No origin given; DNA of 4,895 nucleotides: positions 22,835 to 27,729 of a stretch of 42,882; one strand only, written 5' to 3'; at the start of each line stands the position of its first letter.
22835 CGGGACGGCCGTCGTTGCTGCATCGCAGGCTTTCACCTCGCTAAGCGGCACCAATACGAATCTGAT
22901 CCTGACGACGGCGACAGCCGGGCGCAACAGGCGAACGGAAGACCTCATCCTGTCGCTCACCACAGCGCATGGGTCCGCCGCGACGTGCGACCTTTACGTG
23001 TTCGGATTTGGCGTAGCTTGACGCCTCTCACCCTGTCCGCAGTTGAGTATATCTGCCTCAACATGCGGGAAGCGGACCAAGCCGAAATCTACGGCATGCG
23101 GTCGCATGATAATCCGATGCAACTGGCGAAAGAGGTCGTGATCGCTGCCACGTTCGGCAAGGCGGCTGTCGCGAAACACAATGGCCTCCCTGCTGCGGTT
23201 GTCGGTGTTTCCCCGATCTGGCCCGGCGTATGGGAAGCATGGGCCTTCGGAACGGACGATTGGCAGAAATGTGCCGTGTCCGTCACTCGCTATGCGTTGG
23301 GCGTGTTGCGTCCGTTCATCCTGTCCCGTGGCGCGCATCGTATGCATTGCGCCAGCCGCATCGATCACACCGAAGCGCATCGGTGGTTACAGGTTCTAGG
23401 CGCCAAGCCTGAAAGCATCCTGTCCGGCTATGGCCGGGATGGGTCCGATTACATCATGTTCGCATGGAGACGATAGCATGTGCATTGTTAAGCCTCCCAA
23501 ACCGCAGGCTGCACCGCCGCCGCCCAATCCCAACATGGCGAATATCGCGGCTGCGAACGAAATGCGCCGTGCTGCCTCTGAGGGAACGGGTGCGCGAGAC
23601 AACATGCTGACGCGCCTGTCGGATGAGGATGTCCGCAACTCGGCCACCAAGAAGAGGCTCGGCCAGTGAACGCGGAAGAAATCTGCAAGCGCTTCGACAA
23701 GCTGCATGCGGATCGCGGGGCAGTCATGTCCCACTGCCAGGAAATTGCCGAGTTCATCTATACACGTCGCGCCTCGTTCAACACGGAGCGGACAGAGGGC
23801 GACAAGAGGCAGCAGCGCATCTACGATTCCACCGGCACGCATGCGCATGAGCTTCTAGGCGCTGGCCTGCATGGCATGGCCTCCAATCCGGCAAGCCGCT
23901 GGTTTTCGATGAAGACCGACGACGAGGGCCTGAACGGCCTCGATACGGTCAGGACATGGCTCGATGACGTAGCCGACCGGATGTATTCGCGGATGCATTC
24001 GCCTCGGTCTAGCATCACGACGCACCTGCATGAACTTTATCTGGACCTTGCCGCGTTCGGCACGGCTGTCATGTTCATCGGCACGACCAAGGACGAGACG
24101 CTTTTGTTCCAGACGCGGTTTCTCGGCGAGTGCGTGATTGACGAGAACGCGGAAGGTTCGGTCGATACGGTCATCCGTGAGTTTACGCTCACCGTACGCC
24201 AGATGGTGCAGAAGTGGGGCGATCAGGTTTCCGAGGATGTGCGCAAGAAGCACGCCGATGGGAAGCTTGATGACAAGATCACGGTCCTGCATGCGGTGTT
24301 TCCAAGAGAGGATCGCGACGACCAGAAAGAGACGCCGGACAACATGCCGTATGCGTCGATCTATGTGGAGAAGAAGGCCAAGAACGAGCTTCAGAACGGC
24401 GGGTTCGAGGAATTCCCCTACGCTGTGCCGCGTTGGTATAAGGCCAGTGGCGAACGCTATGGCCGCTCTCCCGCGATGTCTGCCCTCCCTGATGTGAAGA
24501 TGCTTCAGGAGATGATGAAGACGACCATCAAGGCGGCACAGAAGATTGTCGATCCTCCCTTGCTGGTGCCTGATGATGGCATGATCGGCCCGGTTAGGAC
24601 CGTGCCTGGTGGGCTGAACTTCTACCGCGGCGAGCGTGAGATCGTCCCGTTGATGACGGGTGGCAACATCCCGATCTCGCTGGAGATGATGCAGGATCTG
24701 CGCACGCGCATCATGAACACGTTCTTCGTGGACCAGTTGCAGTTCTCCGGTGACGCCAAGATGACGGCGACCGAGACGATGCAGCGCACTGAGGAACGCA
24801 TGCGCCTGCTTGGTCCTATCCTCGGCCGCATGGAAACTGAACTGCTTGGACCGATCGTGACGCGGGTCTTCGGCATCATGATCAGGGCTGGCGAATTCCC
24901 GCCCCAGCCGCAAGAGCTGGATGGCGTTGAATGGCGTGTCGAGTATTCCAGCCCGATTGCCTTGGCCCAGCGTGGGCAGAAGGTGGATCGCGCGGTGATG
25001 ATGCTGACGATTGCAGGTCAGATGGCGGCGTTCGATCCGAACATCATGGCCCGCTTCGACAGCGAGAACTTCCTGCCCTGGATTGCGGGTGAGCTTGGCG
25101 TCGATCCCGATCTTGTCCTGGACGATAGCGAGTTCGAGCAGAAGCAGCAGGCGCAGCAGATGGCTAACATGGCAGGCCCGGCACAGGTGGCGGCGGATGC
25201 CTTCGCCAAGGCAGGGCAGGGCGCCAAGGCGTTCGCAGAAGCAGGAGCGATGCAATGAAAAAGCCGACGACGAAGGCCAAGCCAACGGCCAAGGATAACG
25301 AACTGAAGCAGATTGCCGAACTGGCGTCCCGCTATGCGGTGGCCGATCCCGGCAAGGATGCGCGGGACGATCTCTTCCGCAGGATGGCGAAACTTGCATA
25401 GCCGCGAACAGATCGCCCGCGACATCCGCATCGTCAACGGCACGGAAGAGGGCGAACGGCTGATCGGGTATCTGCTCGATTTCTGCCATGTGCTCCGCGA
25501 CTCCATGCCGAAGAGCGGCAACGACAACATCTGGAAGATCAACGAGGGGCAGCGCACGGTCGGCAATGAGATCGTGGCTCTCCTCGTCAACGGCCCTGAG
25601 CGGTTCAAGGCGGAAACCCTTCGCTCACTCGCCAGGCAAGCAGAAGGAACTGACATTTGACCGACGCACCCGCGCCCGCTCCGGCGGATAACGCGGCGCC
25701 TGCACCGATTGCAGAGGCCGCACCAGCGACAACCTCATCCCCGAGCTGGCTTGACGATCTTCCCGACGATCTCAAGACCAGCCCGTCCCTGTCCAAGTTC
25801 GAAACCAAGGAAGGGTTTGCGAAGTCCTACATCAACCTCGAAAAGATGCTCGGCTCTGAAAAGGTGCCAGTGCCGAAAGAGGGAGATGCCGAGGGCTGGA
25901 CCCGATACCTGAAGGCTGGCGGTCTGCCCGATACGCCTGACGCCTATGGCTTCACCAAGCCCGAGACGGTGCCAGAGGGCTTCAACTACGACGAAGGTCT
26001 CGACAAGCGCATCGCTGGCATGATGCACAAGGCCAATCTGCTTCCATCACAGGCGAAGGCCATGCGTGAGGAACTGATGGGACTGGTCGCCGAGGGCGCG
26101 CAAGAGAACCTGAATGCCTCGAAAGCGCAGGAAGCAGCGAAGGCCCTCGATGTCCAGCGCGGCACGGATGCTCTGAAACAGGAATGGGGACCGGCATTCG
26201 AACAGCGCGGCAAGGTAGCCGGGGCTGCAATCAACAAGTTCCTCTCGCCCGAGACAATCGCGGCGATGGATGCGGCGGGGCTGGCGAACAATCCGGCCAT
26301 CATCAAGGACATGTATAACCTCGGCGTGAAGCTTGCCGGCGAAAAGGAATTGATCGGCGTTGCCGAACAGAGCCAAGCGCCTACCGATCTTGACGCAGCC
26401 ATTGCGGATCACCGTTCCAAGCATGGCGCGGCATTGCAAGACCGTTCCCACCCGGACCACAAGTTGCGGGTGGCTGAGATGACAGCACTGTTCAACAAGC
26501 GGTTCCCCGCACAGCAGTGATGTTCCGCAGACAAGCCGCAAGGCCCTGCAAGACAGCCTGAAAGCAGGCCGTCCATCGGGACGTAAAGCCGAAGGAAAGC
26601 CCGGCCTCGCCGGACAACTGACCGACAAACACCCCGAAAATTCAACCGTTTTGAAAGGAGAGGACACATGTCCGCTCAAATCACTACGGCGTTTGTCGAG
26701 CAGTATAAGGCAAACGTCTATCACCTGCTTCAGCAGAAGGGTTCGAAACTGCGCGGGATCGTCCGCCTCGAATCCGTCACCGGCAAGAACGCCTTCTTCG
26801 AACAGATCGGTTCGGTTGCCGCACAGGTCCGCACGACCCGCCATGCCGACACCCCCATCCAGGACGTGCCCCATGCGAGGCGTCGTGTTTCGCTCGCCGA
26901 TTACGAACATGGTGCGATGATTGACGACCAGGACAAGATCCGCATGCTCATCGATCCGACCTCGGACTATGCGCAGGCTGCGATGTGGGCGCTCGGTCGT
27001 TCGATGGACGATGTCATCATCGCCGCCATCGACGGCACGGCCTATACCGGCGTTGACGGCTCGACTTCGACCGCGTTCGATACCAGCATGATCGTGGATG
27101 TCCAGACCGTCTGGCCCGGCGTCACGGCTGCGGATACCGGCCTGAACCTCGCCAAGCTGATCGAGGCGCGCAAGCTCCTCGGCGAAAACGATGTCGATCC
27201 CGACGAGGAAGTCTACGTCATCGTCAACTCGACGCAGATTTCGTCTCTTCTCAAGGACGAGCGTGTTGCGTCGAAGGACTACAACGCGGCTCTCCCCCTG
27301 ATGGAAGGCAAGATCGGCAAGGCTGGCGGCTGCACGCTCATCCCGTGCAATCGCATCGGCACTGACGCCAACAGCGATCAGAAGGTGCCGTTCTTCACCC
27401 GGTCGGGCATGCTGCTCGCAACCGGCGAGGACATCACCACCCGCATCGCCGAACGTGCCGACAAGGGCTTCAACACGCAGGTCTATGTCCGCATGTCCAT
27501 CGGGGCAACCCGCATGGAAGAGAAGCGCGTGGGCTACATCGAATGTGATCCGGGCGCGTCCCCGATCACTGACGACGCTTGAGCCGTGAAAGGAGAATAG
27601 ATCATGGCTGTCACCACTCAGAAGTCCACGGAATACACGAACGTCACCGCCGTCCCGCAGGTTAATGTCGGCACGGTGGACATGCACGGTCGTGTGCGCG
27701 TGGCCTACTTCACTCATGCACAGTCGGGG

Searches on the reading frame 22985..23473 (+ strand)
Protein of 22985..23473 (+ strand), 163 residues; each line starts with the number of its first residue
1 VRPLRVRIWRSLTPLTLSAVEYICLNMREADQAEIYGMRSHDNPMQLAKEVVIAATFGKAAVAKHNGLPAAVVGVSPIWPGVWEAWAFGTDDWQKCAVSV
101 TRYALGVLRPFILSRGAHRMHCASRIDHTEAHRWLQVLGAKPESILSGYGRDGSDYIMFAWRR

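Call 57: search_protein_families(library=phrogs, proteins=[window:22985-23473:+], max_evalue=0.001)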
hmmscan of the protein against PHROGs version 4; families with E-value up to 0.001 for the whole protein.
window:22985-23473:+ (163 aa): 2 families
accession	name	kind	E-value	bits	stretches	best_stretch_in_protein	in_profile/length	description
phrog_4177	-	unknown function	3.1e-11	44.5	1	48-160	32-140/143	-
phrog_308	-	head and packaging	6.9e-11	43.6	1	12-162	5-149/151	internal virion protein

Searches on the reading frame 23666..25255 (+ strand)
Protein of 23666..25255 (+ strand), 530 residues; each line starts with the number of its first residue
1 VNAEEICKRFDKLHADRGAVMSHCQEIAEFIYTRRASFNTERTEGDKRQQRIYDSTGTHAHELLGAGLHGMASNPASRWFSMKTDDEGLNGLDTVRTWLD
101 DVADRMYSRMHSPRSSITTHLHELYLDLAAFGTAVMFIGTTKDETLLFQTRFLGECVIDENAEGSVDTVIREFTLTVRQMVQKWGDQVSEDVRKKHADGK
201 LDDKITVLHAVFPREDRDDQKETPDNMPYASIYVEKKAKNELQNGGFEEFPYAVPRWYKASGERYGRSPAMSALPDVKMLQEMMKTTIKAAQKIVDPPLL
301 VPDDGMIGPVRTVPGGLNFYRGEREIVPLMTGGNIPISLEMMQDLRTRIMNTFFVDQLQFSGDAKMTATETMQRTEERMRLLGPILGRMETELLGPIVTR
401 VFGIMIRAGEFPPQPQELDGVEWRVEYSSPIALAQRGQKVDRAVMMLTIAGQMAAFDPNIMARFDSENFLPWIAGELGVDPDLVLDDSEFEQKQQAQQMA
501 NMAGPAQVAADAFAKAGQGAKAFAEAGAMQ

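Call 13: search_protein_families(library=phrogs, proteins=[window:23666-25255:+], max_evalue=0.001)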
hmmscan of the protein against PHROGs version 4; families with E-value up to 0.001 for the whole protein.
window:23666-25255:+ (530 aa): 4 families
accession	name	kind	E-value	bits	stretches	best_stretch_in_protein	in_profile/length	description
phrog_332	-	connector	1.7e-145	486.6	1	3-518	11-547/560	head-tail adaptor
phrog_449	-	connector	2.5e-44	152.6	1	3-521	5-512/520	head-tail adaptor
phrog_21528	-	unknown function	7.4e-43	147.6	1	1-217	1-219/224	-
phrog_21643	-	unknown function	3.6e-42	145.3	1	282-518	6-251/268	-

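Call 14: search_protein_families(library=pfam, proteins=[window:23666-25255:+], max_evalue=0.01)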
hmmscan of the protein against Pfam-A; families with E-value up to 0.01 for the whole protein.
window:23666-25255:+ (530 aa): 1 family
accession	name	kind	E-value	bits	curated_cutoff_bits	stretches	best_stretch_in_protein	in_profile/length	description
PF12236.14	Head-tail_con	-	2.4e-144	481.9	27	1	4-484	2-489/489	Bacteriophage head to tail connecting protein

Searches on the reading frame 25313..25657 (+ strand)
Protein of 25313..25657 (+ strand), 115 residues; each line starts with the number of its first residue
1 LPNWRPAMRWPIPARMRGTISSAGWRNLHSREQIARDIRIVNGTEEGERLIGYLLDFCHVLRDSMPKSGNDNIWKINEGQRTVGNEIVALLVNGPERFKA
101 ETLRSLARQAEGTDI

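Call 81: search_protein_families(library=pfam, proteins=[window:25313-25657:+], max_evalue=0.01)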
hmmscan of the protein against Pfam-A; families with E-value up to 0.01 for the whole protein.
window:25313-25657:+ (115 aa): 1 family
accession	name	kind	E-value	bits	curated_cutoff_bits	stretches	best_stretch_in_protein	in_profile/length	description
PF25181.1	Phage_Bbp19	-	2.2e-05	24.6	25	1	43-98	6-56/61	Bbp19-like phage protein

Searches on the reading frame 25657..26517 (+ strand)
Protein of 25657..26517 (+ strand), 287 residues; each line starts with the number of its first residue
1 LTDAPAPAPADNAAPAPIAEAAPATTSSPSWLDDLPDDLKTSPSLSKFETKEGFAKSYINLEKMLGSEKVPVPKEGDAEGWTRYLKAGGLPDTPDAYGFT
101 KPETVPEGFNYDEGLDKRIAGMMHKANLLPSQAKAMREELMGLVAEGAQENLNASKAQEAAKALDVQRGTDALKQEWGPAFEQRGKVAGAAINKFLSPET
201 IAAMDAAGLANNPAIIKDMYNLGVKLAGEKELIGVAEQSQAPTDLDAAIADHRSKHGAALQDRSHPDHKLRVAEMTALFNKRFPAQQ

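Call 13: search_protein_families(library=phrogs, proteins=[window:25657-26517:+], max_evalue=0.001)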
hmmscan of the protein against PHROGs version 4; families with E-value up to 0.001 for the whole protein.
window:25657-26517:+ (287 aa): 2 families
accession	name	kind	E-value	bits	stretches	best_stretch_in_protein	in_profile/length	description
phrog_3742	-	unknown function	2.8e-38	133.5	1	13-282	25-285/287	-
phrog_458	-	other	2.4e-10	41.8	1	90-239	85-230/246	protease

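Call 14: search_protein_families(library=pfam, proteins=[window:25657-26517:+], max_evalue=0.01)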
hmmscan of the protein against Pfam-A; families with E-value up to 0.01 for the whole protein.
window:25657-26517:+ (287 aa): 0 families

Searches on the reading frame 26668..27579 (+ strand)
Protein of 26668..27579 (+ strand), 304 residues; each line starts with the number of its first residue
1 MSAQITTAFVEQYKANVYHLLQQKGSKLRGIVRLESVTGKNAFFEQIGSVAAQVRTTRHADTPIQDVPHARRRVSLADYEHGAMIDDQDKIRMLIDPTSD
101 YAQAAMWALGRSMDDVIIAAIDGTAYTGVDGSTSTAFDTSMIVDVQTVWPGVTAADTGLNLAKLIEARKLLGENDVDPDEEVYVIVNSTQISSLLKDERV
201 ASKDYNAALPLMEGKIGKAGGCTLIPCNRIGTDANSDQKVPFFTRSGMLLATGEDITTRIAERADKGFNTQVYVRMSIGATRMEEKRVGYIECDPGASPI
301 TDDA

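Call 13: search_protein_families(library=phrogs, proteins=[window:26668-27579:+], max_evalue=0.001)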
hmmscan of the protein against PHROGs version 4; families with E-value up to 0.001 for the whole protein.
window:26668-27579:+ (304 aa): 4 families
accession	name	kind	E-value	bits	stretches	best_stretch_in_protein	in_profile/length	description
phrog_3437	-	head and packaging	3.2e-79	267.2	1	1-294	3-292/294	major head protein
phrog_267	-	head and packaging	7.7e-20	72.4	1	23-282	54-314/410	major head protein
phrog_283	-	head and packaging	0.00031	21.2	1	100-237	105-224/385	major head protein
phrog_1357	-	head and packaging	0.00039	20.5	1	100-229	134-259/356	major head protein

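Call 14: search_protein_families(library=pfam, proteins=[window:26668-27579:+], max_evalue=0.01)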
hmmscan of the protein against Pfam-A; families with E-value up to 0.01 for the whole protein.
window:26668-27579:+ (304 aa): 2 families
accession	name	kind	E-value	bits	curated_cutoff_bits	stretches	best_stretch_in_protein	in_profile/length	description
PF19821.5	Phage_capsid_2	-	4e-80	269.6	25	1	5-294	1-292/293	Phage capsid protein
PF25209.1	Phage_capsid_4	-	4.5e-08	34.1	27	1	59-260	57-228/262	Phage capsid protein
